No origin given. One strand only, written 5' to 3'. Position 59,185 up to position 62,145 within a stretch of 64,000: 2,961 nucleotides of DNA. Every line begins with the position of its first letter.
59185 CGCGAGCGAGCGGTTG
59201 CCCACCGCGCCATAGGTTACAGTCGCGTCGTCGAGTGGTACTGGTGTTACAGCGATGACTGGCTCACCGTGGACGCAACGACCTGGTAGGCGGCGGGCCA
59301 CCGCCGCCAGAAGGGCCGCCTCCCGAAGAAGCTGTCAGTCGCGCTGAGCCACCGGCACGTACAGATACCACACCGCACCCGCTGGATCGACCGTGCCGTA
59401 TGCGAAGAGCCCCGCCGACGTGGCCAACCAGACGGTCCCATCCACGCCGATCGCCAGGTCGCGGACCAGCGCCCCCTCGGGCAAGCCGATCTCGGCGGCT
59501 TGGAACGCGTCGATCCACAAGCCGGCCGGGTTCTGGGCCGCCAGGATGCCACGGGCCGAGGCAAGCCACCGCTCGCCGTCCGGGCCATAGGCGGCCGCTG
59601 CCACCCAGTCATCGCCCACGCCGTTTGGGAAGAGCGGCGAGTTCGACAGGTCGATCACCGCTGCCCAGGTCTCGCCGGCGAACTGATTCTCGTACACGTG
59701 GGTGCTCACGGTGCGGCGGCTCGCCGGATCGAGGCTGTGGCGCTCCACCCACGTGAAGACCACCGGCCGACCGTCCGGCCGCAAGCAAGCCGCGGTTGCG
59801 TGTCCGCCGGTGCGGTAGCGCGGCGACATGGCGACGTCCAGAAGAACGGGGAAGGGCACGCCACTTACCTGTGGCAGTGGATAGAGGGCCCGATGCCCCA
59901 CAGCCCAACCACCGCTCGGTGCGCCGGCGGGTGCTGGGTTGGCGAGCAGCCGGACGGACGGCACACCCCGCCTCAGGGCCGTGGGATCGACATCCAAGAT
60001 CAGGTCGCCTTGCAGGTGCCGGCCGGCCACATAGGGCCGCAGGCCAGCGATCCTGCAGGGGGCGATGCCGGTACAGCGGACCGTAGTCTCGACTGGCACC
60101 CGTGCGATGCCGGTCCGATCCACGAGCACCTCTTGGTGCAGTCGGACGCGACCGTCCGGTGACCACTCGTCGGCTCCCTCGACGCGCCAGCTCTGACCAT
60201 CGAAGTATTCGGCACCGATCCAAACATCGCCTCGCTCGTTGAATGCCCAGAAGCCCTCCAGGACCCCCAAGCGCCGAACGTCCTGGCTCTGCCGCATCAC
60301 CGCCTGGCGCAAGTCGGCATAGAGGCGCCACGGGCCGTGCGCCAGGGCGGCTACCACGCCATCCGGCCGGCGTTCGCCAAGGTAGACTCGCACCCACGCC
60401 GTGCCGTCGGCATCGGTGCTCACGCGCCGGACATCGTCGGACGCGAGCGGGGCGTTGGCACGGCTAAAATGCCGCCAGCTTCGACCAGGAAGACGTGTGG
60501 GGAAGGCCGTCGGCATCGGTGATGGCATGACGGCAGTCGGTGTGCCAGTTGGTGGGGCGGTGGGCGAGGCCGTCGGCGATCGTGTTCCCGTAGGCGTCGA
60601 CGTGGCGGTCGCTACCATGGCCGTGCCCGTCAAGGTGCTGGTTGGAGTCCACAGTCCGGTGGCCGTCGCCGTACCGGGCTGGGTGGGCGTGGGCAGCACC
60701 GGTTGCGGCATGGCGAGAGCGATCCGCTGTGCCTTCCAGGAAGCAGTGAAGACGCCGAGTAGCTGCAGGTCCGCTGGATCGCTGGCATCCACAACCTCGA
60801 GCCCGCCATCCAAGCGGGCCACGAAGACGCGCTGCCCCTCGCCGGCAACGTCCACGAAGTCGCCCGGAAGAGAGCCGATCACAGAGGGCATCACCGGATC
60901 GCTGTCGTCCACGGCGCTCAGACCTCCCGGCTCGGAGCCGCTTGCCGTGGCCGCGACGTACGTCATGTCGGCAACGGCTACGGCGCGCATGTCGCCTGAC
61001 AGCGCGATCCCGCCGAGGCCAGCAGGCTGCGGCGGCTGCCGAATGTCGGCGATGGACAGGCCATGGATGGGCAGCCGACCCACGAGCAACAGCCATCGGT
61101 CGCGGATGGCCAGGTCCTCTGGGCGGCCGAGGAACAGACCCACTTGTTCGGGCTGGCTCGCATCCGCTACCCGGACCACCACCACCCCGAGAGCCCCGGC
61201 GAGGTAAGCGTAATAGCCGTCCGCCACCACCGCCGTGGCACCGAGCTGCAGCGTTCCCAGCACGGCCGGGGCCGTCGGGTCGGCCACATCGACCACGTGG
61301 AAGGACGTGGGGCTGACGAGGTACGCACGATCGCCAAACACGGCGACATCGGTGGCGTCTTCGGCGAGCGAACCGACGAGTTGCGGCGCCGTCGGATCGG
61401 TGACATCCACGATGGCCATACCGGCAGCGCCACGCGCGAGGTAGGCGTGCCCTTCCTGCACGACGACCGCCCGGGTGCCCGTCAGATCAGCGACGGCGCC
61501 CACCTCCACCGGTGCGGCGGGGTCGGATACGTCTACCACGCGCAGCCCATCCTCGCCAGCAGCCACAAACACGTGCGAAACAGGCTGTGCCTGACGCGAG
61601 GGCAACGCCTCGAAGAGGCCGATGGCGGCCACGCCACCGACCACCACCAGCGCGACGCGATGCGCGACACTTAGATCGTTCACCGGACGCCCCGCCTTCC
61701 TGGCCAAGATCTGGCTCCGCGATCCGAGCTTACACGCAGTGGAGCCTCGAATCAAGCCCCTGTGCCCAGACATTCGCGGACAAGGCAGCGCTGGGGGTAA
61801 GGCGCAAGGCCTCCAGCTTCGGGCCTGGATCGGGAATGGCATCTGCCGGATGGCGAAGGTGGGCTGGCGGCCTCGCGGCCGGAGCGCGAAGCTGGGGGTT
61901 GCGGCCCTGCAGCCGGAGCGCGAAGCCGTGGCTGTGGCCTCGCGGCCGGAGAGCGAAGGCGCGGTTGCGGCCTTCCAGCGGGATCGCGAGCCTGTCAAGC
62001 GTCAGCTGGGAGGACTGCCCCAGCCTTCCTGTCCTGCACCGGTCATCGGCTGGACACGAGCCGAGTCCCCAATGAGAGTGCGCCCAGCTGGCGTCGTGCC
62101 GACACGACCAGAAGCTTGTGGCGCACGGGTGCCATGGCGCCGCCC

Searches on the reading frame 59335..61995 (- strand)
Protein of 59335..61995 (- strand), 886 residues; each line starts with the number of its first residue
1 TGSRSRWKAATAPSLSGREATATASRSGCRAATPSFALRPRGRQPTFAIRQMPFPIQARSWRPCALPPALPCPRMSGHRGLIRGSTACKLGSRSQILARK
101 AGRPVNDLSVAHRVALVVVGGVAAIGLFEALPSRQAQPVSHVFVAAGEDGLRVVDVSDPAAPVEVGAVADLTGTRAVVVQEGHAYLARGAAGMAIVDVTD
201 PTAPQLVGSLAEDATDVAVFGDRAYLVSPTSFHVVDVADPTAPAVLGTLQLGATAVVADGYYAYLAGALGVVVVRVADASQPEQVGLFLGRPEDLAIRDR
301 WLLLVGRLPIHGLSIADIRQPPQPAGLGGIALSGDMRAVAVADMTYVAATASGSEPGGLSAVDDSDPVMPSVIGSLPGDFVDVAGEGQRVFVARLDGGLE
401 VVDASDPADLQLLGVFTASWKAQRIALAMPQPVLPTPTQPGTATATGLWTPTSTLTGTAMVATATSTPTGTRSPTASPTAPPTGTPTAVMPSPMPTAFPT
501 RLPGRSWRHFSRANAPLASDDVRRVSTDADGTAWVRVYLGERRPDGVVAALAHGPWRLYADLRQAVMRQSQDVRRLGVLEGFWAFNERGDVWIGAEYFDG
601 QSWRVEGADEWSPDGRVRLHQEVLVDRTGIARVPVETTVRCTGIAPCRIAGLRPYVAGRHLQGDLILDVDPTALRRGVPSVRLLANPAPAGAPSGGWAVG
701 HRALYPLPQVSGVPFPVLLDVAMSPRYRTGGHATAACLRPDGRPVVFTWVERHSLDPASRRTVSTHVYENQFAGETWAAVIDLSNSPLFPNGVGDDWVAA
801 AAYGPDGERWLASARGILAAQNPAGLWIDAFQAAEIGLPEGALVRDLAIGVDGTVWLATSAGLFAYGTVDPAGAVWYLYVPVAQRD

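Call 25: search_protein_families(library=pfam, proteins=[window:59335-61995:-], max_evalue=0.001)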
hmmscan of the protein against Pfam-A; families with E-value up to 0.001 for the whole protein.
window:59335-61995:- (886 aa): 1 family
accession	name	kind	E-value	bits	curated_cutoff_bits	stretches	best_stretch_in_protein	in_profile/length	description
PF08309.17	LVIVD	-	2.9e-26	91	20.2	2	174-210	4-40/42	LVIVD repeat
